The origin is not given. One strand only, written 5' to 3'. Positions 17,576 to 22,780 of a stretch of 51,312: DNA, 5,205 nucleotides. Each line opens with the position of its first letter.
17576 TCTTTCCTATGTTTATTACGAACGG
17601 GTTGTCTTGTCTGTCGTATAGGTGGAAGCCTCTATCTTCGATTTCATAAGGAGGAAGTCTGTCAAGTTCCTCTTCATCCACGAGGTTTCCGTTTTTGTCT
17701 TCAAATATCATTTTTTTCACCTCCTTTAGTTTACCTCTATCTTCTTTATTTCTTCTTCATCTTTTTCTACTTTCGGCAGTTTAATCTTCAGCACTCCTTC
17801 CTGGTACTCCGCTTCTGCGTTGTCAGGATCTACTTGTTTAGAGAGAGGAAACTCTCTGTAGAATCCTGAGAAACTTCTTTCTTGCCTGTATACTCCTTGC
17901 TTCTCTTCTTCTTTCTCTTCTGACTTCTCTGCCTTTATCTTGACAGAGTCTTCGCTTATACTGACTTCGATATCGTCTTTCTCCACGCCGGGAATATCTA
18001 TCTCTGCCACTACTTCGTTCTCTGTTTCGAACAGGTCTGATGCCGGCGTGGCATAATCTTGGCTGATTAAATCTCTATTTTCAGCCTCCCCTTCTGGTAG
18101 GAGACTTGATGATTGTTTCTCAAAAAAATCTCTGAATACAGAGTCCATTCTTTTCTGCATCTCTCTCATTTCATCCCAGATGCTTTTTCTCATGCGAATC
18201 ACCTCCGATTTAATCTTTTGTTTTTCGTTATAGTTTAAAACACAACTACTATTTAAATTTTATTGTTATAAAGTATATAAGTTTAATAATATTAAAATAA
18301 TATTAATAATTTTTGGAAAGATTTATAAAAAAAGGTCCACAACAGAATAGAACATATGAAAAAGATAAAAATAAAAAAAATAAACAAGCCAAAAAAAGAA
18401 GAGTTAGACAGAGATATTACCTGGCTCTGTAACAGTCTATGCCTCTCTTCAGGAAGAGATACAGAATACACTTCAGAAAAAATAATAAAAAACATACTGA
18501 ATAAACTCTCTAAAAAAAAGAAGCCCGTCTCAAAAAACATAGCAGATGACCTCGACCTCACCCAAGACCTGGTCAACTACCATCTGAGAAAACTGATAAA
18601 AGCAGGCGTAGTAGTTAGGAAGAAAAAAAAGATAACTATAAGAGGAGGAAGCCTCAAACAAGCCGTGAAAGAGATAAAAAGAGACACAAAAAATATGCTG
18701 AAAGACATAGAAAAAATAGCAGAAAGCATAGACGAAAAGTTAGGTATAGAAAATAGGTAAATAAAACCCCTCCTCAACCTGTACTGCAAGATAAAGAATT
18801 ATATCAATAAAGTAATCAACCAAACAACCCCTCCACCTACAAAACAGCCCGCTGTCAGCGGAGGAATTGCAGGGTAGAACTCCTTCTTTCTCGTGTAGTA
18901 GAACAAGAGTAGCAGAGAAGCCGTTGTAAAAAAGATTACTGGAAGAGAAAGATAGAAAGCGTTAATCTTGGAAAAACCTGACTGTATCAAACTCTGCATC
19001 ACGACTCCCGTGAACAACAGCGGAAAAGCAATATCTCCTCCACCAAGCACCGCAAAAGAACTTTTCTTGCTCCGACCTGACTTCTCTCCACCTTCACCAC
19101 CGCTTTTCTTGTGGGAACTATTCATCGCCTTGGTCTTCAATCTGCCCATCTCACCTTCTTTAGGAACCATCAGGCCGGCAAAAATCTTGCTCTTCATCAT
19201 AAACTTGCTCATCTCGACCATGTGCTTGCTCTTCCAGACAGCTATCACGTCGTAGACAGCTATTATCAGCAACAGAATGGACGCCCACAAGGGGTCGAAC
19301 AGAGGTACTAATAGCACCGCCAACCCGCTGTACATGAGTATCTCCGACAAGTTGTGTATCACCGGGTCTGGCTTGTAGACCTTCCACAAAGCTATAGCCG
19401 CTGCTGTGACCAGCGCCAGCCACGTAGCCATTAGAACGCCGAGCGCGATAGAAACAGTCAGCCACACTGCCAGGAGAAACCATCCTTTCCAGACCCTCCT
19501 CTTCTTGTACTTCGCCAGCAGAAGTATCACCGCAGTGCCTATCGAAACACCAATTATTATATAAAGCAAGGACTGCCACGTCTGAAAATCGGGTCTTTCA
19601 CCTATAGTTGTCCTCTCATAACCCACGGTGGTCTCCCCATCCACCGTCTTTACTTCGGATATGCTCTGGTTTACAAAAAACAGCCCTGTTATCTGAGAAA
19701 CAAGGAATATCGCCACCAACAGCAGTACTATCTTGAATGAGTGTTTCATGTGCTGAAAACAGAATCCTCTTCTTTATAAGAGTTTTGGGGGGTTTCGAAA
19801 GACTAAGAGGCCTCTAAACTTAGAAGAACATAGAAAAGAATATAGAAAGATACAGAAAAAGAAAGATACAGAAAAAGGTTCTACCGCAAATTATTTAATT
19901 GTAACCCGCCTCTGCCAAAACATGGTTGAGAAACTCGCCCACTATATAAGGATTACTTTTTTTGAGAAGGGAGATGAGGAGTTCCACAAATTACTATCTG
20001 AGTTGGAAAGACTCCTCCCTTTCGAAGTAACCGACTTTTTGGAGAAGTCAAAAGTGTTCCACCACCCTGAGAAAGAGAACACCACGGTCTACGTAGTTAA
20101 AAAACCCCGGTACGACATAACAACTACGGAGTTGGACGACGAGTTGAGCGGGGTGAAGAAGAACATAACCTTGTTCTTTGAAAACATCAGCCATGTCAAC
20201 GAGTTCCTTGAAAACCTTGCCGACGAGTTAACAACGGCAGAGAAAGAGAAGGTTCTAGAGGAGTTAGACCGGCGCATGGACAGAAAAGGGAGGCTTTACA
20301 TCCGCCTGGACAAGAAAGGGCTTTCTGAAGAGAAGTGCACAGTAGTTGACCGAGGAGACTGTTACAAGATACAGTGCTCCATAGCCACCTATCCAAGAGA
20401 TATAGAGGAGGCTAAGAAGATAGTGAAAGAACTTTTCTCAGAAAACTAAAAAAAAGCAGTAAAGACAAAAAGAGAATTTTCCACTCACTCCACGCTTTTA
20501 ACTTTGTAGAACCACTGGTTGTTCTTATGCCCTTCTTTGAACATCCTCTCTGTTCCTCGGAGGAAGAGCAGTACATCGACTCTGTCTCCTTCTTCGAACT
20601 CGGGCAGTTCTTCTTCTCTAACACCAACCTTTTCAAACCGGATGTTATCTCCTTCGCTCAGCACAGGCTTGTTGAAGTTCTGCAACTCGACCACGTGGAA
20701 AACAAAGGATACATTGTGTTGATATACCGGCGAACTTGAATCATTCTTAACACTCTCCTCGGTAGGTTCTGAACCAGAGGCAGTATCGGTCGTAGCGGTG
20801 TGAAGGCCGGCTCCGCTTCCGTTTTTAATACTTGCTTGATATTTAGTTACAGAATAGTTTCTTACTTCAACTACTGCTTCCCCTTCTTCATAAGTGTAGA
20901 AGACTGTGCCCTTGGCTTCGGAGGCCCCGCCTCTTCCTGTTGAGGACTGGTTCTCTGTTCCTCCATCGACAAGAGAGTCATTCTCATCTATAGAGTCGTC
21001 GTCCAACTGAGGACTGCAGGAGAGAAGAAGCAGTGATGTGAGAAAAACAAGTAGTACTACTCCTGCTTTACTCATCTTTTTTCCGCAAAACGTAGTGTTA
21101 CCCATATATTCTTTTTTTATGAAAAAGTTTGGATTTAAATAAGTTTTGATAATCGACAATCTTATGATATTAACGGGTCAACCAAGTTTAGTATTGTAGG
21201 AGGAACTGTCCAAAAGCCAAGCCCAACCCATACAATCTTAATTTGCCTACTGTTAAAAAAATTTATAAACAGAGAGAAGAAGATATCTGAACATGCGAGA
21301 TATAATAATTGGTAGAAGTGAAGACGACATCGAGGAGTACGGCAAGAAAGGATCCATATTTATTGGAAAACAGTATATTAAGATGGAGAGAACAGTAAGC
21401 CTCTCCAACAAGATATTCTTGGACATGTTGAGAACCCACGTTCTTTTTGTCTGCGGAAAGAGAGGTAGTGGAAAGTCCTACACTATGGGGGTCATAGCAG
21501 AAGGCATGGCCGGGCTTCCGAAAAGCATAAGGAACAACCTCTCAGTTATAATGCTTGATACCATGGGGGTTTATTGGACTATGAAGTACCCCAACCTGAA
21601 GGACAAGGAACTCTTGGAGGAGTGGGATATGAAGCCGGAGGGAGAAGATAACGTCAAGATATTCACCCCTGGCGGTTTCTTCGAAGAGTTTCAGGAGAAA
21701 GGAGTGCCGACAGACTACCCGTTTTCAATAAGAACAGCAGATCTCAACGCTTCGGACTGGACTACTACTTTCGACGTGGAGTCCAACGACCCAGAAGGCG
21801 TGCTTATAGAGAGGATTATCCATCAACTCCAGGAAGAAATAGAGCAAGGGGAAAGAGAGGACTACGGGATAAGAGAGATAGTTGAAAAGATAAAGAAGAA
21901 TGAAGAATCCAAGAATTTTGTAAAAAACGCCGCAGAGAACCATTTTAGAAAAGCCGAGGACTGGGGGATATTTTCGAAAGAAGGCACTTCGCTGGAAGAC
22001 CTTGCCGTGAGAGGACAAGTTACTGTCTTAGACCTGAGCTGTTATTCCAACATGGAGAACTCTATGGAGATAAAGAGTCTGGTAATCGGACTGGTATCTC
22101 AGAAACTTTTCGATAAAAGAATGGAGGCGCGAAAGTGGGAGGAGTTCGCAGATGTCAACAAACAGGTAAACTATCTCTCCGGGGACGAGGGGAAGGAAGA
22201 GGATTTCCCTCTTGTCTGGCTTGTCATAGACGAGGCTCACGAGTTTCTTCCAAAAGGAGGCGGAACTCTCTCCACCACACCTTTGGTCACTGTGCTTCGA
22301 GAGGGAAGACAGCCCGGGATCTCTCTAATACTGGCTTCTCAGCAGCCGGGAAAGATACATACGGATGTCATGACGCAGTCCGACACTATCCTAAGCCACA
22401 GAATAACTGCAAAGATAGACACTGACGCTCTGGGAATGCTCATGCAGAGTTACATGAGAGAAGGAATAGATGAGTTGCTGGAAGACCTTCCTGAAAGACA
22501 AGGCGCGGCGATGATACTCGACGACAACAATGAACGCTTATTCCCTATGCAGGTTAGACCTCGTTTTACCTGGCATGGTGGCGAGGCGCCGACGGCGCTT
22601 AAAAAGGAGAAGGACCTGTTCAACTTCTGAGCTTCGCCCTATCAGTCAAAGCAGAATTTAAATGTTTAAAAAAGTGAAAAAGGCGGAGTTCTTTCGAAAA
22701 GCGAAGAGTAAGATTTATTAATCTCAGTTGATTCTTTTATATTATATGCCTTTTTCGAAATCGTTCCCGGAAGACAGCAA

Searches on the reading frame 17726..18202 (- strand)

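Call 32: search_protein_families(library=pfam, proteins=[window:17726-18202:-], max_evalue=0.01)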
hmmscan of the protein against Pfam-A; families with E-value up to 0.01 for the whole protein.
window:17726-18202:- (158 aa): 3 families
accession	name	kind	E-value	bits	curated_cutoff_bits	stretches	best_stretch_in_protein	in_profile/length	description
PF00011.27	HSP20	-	5.5e-20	71.8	20.8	1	58-158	3-102/102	Hsp20/alpha crystallin family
PF04969.22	CS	-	7.5e-06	27.3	21.3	1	59-144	7-78/78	CS domain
PF17886.7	ArsA_HSP20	-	4.1e-05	23.5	22.5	1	62-141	2-62/63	HSP20-like domain found in ArsA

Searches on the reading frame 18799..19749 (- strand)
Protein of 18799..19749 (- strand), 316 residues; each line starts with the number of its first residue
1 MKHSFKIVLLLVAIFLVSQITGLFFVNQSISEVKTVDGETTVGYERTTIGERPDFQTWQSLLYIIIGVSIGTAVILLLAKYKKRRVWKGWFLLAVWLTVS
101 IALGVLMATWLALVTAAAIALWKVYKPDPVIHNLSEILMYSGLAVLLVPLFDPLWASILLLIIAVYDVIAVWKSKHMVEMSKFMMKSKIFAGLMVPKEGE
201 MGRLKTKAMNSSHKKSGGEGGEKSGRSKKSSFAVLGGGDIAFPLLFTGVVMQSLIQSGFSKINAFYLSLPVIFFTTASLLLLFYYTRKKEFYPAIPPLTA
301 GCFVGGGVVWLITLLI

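Call 45: search_protein_families(library=pfam, proteins=[window:18799-19749:-], max_evalue=0.001)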
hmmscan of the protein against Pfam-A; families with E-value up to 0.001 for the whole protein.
window:18799-19749:- (316 aa): 1 family
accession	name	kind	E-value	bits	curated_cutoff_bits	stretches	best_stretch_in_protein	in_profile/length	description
PF06550.16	SPP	-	1.9e-12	47.7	23.9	1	56-305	31-273/283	Signal-peptide peptidase, presenilin aspartyl protease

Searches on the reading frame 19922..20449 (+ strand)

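Call 32: search_protein_families(library=pfam, proteins=[window:19922-20449:+], max_evalue=0.01)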
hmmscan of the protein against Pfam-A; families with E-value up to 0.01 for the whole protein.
window:19922-20449:+ (175 aa): 2 families
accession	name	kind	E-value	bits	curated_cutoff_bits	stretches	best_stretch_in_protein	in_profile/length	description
PF01877.22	RNA_binding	-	6.6e-11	43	26.9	1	64-152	31-118/120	RNA binding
PF17011.10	DUF5093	-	0.0077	16.9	27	0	83-143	64-124/131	Domain of unknown function (DUF5093)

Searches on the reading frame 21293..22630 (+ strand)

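Call 45: search_protein_families(library=pfam, proteins=[window:21293-22630:+], max_evalue=0.001)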
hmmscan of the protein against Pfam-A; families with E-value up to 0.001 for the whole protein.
window:21293-22630:+ (445 aa): 1 family
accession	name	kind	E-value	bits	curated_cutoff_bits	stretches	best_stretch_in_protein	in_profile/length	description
PF01935.23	DUF87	-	3.2e-17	63.8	23.2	1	45-263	21-215/220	Helicase HerA, central domain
